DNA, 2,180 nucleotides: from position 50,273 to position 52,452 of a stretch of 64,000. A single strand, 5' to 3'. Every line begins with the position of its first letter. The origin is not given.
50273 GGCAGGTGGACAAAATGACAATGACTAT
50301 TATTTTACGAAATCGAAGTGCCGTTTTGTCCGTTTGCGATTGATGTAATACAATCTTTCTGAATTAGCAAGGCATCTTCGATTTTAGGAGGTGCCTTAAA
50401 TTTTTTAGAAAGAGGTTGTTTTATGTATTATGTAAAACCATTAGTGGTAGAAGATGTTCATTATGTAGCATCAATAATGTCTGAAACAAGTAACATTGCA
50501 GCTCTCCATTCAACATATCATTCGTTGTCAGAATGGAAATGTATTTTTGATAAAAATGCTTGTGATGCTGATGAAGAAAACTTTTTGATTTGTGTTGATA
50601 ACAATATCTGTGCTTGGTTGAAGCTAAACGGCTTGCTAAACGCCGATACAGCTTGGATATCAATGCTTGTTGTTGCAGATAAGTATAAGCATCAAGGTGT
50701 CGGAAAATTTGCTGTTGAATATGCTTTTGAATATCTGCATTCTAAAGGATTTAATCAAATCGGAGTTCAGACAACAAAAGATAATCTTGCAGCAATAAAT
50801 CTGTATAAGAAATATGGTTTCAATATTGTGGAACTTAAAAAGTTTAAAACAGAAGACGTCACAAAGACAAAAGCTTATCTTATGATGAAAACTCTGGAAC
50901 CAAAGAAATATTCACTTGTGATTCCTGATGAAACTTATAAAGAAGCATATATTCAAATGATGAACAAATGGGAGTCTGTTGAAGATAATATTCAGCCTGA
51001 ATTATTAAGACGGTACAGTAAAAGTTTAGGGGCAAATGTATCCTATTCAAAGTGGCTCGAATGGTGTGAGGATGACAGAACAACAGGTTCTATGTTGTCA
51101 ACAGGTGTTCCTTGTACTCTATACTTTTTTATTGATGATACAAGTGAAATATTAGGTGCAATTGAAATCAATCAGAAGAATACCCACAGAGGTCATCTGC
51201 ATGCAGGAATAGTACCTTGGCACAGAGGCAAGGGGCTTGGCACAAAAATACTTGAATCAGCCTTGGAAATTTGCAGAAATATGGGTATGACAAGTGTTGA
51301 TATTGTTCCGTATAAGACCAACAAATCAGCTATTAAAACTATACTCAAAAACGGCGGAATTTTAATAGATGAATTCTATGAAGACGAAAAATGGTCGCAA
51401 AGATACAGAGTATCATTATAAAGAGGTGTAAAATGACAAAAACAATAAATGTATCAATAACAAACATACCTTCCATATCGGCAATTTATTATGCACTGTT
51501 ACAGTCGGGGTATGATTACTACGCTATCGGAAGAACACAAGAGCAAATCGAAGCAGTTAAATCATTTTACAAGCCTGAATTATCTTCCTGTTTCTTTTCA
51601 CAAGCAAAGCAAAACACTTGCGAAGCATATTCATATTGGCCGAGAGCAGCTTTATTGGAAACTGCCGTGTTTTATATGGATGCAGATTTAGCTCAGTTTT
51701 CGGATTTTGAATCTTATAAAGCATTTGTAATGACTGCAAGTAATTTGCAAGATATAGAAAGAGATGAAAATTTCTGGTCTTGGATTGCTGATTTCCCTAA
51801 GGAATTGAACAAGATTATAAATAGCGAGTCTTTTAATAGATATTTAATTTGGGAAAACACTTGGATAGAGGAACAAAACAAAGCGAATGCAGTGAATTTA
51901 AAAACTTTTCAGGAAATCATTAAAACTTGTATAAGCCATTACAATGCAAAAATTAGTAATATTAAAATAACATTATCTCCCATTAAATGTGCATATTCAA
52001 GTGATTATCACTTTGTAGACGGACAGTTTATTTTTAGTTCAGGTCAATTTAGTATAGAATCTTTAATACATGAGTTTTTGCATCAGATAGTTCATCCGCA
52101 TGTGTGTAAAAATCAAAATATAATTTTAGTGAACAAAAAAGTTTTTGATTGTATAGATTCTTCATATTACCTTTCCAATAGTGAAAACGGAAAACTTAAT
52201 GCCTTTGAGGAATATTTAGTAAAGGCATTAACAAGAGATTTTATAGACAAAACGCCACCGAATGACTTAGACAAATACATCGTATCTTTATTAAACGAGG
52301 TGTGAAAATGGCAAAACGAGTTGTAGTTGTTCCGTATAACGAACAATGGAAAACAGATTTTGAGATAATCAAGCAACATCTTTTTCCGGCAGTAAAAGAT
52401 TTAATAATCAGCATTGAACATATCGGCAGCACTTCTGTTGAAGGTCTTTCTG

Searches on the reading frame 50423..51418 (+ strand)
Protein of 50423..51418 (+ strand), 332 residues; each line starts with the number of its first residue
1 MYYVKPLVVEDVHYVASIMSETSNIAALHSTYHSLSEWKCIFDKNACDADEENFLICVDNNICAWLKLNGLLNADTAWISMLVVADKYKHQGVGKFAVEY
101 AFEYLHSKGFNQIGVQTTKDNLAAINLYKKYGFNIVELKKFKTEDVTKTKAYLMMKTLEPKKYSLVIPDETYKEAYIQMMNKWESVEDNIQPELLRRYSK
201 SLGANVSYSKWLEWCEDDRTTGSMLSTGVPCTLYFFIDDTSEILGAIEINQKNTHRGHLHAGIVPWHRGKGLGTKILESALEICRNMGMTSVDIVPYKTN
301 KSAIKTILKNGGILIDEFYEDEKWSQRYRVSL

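Call 4: search_protein_families(library=pfam, proteins=[window:50423-51418:+], max_evalue=1)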
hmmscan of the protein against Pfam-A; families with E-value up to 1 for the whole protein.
window:50423-51418:+ (332 aa): 11 families
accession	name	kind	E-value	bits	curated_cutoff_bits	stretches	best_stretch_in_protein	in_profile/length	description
PF00583.31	Acetyltransf_1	-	2.6e-26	92.6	20.7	2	37-133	21-116/116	Acetyltransferase (GNAT) family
PF13508.13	Acetyltransf_7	-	1.8e-15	57.5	27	2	52-134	3-83/84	Acetyltransferase (GNAT) domain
PF13673.13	Acetyltransf_10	-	1.8e-11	44.6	23.6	2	74-137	49-111/128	Acetyltransferase (GNAT) domain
PF13302.13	Acetyltransf_3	-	3.2e-11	44.5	25.4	2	207-311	36-136/138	Acetyltransferase (GNAT) domain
PF14542.12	Acetyltransf_CG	-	1.5e-05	25.5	30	1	236-291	3-60/80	GCN5-related N-acetyl-transferase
PF13420.13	Acetyltransf_4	-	1.5e-05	25.5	24.3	1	48-139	45-140/155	Acetyltransferase (GNAT) domain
PF08445.16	FR47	-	3.1e-05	24.3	22.1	1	70-135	15-79/86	FR47-like protein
PF13527.13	Acetyltransf_9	-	0.0062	17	25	0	265-298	82-115/127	Acetyltransferase (GNAT) domain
PF21455.3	PylD_N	-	0.087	13.1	27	1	248-292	28-72/112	Pyrrolysine biosynthesis protein PylD, N-terminal domain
PF22481.1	DUF6985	-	0.094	13.7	24.5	1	168-200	38-70/148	Domain of unknown function (DUF6985)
PF05272.17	VapE-like_dom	-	0.099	12.5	25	1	91-156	60-122/217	Virulence-associated protein E-like domain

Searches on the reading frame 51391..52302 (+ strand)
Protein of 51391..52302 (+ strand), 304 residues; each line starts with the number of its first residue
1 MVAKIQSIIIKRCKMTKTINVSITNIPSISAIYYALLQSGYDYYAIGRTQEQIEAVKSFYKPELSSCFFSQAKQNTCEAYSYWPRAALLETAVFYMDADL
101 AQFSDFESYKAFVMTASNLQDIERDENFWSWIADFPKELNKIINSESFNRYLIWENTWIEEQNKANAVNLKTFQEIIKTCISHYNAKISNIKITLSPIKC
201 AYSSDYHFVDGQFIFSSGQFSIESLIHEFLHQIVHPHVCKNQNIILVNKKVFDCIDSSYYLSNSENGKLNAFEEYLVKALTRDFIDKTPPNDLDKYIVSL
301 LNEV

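Call 4: search_protein_families(library=pfam, proteins=[window:51391-52302:+], max_evalue=1)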
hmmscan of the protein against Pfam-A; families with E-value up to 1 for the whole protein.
window:51391-52302:+ (304 aa): 1 family
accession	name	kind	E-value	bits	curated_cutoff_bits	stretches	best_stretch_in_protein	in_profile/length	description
PF08073.18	CHDNT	-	0.96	9.8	27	1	167-192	12-37/54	CHDNT (NUC034) domain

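Call 5: search_protein_families(library=padloc, proteins=[window:51391-52302:+], max_evalue=1)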
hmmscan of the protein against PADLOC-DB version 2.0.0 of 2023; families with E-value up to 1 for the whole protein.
window:51391-52302:+ (304 aa): 0 families

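Call 6: search_protein_families(library=ncbifam, proteins=[window:51391-52302:+], max_evalue=1)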
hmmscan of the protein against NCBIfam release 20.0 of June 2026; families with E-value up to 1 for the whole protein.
window:51391-52302:+ (304 aa): 0 families
